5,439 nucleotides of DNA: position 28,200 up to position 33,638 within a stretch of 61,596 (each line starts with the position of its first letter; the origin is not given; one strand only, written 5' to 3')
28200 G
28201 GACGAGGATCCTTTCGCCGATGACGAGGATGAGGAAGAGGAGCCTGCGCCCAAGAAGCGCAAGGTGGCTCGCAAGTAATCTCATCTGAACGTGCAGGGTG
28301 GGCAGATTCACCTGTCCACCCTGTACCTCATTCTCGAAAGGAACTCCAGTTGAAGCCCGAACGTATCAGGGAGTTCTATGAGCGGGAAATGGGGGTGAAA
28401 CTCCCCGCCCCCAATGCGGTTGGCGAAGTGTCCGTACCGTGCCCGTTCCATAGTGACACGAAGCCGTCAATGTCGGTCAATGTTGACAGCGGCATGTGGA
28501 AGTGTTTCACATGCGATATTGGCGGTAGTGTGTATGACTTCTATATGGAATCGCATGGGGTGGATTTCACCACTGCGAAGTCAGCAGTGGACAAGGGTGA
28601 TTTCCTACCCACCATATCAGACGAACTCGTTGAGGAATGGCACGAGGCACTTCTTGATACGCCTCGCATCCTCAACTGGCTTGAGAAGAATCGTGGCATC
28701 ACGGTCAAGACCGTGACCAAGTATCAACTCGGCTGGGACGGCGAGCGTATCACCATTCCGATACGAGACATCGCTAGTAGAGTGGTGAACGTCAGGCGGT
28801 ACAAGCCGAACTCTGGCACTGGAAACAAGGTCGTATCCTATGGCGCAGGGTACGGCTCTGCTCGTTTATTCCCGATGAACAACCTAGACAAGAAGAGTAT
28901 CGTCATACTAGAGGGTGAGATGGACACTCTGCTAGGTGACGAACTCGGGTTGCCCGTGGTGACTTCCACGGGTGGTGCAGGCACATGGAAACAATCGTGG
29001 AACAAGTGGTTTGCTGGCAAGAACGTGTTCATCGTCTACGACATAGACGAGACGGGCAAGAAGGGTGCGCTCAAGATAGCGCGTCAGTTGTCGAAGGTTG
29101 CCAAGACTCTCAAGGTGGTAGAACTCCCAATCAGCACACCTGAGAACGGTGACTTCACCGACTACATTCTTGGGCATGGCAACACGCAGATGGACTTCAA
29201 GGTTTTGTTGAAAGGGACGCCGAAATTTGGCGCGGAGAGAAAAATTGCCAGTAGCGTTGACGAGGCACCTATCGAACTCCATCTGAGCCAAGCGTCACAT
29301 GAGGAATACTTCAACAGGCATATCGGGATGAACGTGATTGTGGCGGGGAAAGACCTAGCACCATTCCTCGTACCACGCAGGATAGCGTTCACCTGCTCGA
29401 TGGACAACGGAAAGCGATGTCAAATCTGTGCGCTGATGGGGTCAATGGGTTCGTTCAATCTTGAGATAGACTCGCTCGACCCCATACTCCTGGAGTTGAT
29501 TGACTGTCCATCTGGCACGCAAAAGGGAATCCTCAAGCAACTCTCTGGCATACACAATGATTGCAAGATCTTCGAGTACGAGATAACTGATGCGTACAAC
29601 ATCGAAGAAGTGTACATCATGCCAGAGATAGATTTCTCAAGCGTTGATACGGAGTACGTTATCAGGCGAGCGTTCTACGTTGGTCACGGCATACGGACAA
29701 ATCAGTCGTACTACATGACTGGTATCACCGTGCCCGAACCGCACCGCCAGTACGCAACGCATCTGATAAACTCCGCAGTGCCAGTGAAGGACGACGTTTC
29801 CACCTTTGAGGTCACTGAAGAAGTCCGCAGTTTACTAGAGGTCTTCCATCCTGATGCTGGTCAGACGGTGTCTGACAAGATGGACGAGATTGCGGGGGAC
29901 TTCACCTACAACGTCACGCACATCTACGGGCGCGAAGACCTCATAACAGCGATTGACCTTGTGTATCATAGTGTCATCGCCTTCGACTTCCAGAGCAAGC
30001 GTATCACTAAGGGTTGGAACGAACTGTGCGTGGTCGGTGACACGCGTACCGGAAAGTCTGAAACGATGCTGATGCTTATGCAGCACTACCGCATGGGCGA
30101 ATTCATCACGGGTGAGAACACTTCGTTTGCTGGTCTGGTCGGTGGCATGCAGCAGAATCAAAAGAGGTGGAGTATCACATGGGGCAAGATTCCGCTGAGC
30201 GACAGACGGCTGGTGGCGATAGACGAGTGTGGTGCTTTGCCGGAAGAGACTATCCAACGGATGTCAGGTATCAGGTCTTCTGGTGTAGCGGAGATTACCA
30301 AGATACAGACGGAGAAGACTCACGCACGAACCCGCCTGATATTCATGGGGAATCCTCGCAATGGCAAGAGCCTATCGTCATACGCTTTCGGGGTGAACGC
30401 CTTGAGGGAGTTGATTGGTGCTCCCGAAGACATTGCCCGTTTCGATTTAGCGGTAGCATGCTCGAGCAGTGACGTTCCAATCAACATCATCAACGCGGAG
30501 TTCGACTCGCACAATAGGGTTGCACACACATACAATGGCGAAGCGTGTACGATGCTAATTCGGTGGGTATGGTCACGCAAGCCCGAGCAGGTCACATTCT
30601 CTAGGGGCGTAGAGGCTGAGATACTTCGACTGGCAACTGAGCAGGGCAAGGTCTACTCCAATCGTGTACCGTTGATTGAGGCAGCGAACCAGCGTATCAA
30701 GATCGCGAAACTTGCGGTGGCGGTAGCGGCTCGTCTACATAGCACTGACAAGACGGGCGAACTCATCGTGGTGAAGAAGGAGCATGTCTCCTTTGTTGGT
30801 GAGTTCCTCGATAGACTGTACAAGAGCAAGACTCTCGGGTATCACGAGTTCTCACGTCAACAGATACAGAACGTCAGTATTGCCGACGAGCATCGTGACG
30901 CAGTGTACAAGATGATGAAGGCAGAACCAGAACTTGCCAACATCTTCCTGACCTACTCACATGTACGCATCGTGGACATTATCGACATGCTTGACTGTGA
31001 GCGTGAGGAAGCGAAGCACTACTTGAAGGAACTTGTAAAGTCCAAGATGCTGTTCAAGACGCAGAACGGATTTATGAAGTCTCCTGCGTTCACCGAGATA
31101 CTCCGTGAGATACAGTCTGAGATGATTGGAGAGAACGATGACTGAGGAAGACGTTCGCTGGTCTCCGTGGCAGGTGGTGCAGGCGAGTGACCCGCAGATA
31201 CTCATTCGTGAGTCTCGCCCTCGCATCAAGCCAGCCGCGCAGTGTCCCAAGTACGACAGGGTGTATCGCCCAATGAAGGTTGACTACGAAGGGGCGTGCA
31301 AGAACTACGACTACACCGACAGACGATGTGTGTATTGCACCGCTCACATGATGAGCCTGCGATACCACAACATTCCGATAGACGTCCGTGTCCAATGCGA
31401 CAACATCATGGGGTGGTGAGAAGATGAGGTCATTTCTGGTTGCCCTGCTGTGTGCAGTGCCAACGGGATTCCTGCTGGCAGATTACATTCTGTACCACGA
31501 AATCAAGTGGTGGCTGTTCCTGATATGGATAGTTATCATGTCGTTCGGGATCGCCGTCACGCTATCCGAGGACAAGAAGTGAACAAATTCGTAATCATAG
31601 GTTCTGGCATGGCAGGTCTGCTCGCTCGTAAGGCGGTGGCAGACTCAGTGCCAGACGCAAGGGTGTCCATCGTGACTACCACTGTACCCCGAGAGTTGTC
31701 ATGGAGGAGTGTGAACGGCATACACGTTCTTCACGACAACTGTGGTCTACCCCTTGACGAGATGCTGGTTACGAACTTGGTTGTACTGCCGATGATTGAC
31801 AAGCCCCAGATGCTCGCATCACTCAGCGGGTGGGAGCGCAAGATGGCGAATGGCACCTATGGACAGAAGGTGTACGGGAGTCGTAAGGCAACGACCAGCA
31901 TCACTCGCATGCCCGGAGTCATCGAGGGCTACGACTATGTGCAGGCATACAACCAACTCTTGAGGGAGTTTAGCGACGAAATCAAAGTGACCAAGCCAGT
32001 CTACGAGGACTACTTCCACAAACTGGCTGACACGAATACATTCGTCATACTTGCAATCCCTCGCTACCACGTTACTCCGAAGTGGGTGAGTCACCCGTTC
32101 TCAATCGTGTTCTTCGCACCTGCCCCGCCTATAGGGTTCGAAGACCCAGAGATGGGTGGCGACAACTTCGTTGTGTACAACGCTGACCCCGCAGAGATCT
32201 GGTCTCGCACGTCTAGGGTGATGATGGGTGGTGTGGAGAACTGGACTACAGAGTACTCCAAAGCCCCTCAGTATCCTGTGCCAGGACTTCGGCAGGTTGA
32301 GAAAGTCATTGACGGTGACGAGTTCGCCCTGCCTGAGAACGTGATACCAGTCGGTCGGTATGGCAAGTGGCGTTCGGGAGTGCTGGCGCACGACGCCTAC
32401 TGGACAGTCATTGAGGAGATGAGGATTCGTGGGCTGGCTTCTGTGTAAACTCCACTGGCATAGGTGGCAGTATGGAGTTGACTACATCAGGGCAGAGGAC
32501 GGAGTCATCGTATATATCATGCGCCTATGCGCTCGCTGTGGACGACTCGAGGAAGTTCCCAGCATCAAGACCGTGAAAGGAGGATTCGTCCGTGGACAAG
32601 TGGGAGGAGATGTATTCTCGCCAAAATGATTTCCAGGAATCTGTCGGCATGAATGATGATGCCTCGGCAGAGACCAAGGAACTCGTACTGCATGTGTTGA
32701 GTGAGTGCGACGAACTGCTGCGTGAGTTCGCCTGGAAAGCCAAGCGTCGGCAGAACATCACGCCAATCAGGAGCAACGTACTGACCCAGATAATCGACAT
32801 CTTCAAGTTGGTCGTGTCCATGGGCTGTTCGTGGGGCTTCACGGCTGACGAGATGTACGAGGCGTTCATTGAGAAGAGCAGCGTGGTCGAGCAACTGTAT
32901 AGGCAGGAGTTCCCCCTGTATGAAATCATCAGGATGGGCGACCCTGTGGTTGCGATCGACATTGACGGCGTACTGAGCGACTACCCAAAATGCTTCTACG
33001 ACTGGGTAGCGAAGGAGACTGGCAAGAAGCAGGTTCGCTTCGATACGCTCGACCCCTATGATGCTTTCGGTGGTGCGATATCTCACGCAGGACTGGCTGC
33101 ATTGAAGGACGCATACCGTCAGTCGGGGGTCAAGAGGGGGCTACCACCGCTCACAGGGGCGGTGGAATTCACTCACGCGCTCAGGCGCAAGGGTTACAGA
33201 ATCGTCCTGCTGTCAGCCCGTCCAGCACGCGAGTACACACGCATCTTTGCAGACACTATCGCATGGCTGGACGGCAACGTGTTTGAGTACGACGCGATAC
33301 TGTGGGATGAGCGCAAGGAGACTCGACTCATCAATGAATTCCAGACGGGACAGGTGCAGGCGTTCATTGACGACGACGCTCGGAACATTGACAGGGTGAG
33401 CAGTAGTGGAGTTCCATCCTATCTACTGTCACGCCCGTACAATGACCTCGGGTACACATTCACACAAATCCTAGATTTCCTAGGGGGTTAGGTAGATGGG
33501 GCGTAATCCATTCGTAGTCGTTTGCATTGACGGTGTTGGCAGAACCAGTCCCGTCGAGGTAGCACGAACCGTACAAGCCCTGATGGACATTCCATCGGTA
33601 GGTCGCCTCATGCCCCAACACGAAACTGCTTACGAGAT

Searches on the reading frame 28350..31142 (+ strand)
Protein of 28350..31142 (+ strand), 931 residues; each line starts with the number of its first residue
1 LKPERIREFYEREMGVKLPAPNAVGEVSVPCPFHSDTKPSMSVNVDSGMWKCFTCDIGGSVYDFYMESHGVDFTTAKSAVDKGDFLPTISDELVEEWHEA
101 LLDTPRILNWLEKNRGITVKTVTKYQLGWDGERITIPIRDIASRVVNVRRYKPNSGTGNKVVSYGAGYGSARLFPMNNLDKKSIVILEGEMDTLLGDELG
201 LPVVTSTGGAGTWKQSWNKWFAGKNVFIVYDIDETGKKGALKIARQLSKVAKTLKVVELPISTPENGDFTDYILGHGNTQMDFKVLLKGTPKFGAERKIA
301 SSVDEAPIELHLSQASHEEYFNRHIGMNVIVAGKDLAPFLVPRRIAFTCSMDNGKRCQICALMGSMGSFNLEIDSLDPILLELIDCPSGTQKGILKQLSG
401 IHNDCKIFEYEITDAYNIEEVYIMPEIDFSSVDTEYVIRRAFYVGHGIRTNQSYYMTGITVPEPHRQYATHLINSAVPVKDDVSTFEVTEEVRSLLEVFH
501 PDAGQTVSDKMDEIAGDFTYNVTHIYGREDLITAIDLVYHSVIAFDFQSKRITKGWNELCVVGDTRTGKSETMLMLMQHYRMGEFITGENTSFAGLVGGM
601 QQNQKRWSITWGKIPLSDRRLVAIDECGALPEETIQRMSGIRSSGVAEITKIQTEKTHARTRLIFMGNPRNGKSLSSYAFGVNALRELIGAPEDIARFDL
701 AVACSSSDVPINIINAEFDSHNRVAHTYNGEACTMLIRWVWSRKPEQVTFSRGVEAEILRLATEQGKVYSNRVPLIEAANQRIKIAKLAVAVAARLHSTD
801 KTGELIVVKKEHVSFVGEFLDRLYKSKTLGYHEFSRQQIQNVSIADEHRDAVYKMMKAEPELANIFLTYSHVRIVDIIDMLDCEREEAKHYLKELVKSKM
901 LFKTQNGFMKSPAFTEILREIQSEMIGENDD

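Call 17: search_protein_families(library=pfam, proteins=[window:28350-31142:+], max_evalue=0.01)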
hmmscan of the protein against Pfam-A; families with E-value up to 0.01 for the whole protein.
window:28350-31142:+ (931 aa): 4 families
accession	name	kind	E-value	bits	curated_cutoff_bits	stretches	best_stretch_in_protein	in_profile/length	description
PF01807.25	Zn_ribbon_DnaG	-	3.3e-13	49.7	24.9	1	30-78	35-83/98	CHC2 zinc finger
PF00493.29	MCM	-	2.4e-10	40.4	23.3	1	522-675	23-179/224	MCM P-loop domain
PF13155.12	Toprim_2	-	2.8e-05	24.8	22.1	1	185-272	1-87/88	Toprim-like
PF21248.3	SoFic-like_C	-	0.0084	16.7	27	0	860-907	19-66/76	Protein adenylyltransferase SoFic-like, C-terminal domain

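Call 118: search_dna_similar(query=window:28350-31142:+, collection=phages, mode=protein, max_rows=12)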
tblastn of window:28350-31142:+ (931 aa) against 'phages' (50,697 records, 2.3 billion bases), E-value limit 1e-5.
Records with a match: 192; places in all: 193; records where one place covers at least 80% of the query: 48.
Best place of each record, by identity: <60% 192.
By first word of the organism name: Streptomyces 88; Microbacterium 36; Helicobacter 13; Bacillus 10; Cutibacterium 5; Bacteriophage 5; Gordonia 4; Mycobacterium 3; Cyanophage 3; Clostridium 3; and 13 more.
By host as written in the record: Microbacterium foliorum NRRL B-24224 25; Streptomyces lividans JI 1326 17; Streptomyces coelicolor 16; Microbacterium foliorum NRRL B-24224 SEA 11; Streptomyces griseus ATCC 10137 7; Helicobacter pylori 6; Streptomyces venezuelae ATCC 10712 6; Streptomyces lividans 6; and 54 more.
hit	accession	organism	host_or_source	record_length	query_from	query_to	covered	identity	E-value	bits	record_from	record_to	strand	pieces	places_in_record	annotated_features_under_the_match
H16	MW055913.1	Arthrobacter phage Wollypog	Arthrobacter globiformis B-2979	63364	2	924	99%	35.4%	3e-155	512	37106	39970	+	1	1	50: DNA primase/helicase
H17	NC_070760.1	Arthrobacter phage Wollypog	Arthrobacter globiformis B-2979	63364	2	924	99%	35.4%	3e-155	512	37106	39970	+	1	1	50: DNA primase/helicase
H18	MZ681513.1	Microbacterium phage TinyMiny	Microbacterium foliorum NRRL B-24224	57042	2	925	99%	35.1%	3e-162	533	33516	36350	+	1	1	51: DNA primase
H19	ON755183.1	Microbacterium phage Sparcetus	Microbacterium foliorum NRRL B-24224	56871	2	924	99%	35.0%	2e-161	530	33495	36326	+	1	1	51: DNA primase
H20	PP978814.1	Microbacterium phage Ajin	Microbacterium foliorum NRRL B-24224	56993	2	924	99%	35.0%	2e-161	530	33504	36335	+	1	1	51: DNA primase/helicase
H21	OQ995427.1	Microbacterium phage RikSengupta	Microbacterium foliorum NRRL B-24224 SEA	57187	2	924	99%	35.0%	2e-161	530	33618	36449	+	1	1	51: DNA primase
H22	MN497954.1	Microbacterium phage Hiddenleaf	Microbacterium foliorum NRRL B-24224 SEA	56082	20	924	97%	35.2%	9e-162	531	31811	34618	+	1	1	48: DNA primase/helicase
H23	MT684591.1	Microbacterium phage Chivey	Microbacterium foliorum NRRL B-24224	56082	20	924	97%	35.2%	9e-162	531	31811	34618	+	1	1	47: DNA primase/helicase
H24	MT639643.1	Microbacterium phage FreddieHg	Microbacterium foliorum NRRL B-24224 SEA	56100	20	924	97%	35.1%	1e-161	531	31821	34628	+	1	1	47: DNA primase/helicase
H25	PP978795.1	Microbacterium phage OverHedge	Microbacterium foliorum NRRL B-24224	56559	20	924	97%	35.0%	7e-162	531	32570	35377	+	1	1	47: DNA primase/helicase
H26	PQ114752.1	Microbacterium phage CoolCookie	Microbacterium foliorum NRRL B-24224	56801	20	924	97%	35.0%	7e-162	531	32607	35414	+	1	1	47: DNA primase/helicase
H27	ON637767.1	Microbacterium phage Kate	Microbacterium foliorum NRRL B-24224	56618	20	924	97%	35.0%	1e-161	531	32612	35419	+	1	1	48: DNA primase/helicase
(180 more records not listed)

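Call 120: get_annotated_region(hit=H16, flank=16000)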
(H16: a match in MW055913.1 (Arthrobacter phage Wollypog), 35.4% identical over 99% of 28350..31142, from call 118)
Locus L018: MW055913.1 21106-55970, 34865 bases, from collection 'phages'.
description: Arthrobacter phage Wollypog, complete genome.
organism: Arthrobacter phage Wollypog (NCBI taxid 2790985)
taxonomy: Viruses; Duplodnaviria; Heunggongvirae; Uroviricota; Caudoviricetes; Wollypogvirus; Wollypogvirus wollypog
host: Arthrobacter globiformis B-2979; source: -; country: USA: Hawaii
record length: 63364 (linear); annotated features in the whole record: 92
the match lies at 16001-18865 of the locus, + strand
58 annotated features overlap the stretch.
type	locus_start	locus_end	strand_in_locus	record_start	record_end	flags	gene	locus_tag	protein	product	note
CDS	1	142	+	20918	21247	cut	23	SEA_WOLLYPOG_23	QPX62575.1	hypothetical protein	-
CDS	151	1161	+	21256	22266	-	24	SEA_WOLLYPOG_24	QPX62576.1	endolysin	-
CDS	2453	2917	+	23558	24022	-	25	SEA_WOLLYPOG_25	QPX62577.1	hypothetical protein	-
CDS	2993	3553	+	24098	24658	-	26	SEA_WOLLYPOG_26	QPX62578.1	hypothetical protein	-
CDS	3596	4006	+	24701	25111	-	27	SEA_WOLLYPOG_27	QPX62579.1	hypothetical protein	-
CDS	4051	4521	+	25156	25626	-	28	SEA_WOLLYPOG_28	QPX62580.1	hypothetical protein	-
CDS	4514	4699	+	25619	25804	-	29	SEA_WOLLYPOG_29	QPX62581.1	hypothetical protein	-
CDS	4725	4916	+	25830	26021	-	30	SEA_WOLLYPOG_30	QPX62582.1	hypothetical protein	-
CDS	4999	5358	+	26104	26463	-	31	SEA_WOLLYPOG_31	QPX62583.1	hypothetical protein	-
CDS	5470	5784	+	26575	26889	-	32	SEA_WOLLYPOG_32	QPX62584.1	hypothetical protein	-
CDS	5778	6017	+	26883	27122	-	33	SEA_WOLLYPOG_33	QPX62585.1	hypothetical protein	-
CDS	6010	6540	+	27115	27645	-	34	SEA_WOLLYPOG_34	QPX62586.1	hypothetical protein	-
CDS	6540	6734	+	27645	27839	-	35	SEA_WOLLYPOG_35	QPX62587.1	hypothetical protein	-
CDS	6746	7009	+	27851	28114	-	36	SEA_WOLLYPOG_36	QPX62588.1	hypothetical protein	-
CDS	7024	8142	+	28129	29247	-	37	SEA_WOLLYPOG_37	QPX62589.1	hypothetical protein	-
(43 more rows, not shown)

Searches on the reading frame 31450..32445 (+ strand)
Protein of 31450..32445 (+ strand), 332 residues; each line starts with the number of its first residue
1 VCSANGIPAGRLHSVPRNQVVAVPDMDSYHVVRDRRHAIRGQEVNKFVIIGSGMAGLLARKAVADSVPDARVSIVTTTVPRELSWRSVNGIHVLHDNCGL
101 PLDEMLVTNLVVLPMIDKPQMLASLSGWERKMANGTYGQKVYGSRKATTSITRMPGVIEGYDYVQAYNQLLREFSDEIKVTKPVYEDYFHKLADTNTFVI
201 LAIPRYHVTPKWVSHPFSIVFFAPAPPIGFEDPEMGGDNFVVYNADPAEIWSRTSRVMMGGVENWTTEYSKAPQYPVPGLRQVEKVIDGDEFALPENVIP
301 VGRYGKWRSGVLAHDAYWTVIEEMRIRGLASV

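Call 72: search_protein_families(library=pfam, proteins=[window:31450-32445:+], max_evalue=0.001)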
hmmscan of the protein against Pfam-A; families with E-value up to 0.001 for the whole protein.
window:31450-32445:+ (332 aa): 0 families

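Call 107: search_protein_families(library=phrogs, proteins=[window:31450-32445:+], max_evalue=0.00001)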
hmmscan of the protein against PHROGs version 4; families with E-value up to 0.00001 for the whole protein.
window:31450-32445:+ (332 aa): 1 family
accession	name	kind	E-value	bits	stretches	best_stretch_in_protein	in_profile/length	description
phrog_8720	-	unknown function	8.5e-13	49.3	1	136-323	68-263/270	-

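Call 108: search_protein_families(library=pfam, proteins=[window:31450-32445:+], max_evalue=0.01)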
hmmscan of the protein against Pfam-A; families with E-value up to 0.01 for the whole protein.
window:31450-32445:+ (332 aa): 0 families

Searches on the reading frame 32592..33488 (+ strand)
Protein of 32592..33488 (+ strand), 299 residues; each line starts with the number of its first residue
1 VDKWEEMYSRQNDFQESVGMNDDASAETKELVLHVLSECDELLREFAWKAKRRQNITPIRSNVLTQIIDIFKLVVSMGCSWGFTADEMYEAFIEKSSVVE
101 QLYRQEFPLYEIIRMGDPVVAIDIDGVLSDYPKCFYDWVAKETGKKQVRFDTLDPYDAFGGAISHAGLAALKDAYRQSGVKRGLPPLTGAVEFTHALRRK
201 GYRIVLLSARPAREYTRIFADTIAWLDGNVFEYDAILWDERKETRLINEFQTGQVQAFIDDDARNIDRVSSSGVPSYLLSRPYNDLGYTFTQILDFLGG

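Call 72: search_protein_families(library=pfam, proteins=[window:32592-33488:+], max_evalue=0.001)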
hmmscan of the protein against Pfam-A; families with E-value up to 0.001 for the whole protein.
window:32592-33488:+ (299 aa): 2 families
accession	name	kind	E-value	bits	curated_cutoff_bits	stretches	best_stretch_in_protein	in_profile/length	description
PF06941.18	NT5C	-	1.1e-05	25.8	24.8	1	118-284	2-155/180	5' nucleotidase, deoxy (Pyrimidine), cytosolic type C protein (NT5C)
PF08761.16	dUTPase_2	-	8.1e-05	23.4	22.9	1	3-103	1-104/162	dUTPase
